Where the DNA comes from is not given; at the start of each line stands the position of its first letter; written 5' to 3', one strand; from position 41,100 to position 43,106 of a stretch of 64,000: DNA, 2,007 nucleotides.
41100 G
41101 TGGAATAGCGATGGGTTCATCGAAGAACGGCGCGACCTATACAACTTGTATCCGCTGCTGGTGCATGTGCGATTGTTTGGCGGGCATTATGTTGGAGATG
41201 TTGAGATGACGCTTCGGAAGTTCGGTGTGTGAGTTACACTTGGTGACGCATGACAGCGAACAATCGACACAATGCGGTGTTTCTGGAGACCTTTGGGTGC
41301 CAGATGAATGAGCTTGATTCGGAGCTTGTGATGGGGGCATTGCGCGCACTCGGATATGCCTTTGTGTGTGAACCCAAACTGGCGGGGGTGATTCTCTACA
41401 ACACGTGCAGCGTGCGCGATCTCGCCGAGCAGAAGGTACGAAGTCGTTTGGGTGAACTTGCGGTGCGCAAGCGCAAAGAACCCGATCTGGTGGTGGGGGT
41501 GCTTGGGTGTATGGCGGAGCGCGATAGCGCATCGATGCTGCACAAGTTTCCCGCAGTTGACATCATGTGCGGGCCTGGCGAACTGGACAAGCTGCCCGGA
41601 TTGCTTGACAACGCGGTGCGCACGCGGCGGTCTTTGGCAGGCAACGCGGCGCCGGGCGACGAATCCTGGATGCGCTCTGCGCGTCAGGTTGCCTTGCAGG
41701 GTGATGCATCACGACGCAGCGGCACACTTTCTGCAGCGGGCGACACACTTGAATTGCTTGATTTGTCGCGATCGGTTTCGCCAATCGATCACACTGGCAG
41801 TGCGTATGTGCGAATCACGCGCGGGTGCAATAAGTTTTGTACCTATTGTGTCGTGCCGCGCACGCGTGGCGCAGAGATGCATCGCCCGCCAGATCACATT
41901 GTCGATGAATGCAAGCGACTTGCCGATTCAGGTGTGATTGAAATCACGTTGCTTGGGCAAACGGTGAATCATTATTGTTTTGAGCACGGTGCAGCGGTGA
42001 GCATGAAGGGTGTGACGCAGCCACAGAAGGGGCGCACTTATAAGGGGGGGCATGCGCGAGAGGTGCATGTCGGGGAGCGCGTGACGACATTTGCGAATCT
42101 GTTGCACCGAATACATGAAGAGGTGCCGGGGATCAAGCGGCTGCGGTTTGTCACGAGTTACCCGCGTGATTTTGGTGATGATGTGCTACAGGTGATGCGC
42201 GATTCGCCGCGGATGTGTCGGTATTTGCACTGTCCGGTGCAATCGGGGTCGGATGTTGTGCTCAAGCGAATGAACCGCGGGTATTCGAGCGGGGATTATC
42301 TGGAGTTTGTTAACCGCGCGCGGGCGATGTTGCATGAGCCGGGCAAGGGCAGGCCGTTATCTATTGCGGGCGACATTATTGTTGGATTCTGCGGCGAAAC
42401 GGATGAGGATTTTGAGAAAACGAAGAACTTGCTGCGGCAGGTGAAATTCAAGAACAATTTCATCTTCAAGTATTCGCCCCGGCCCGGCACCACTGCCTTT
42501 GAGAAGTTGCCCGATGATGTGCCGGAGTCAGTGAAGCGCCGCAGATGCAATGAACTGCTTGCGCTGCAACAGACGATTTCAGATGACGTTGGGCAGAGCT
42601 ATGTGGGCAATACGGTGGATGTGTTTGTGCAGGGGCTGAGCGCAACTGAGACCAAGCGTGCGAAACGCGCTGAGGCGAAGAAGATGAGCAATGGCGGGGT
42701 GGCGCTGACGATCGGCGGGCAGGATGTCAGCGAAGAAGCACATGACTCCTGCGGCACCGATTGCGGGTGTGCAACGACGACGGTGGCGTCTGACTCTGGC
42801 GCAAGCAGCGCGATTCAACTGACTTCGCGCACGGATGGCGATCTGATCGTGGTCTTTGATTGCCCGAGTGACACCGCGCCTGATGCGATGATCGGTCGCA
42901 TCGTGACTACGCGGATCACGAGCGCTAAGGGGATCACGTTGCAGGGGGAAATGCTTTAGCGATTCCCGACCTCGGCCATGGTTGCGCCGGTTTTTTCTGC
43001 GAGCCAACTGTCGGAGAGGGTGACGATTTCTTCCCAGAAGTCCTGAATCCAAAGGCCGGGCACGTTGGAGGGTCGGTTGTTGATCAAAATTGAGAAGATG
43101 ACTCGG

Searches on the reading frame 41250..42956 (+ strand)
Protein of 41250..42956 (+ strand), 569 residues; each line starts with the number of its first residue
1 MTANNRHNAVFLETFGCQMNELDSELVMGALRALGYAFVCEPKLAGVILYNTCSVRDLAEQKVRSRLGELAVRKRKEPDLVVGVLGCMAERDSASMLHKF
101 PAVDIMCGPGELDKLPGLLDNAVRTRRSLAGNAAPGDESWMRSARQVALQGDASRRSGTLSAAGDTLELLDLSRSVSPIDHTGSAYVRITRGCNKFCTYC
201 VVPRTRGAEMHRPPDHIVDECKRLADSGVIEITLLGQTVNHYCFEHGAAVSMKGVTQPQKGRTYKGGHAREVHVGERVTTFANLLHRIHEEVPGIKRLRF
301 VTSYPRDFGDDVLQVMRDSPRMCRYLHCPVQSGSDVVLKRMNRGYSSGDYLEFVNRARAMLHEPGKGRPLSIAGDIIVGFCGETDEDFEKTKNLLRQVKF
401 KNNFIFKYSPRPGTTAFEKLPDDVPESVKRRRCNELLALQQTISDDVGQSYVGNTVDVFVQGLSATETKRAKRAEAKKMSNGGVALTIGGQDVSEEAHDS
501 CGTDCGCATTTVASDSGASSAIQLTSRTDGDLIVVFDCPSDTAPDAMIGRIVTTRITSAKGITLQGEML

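Call 28: search_protein_families(library=pfam, proteins=[window:41250-42956:+], max_evalue=0.00001)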
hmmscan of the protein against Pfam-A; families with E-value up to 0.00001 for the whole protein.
window:41250-42956:+ (569 aa): 2 families
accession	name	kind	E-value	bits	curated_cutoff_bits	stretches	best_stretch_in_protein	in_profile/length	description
PF00919.26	UPF0004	-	6.2e-27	93.9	27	1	10-108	2-98/98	Uncharacterized protein family UPF0004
PF04055.27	Radical_SAM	-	4.4e-25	89.2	29.5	1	188-395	2-166/166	Radical SAM superfamily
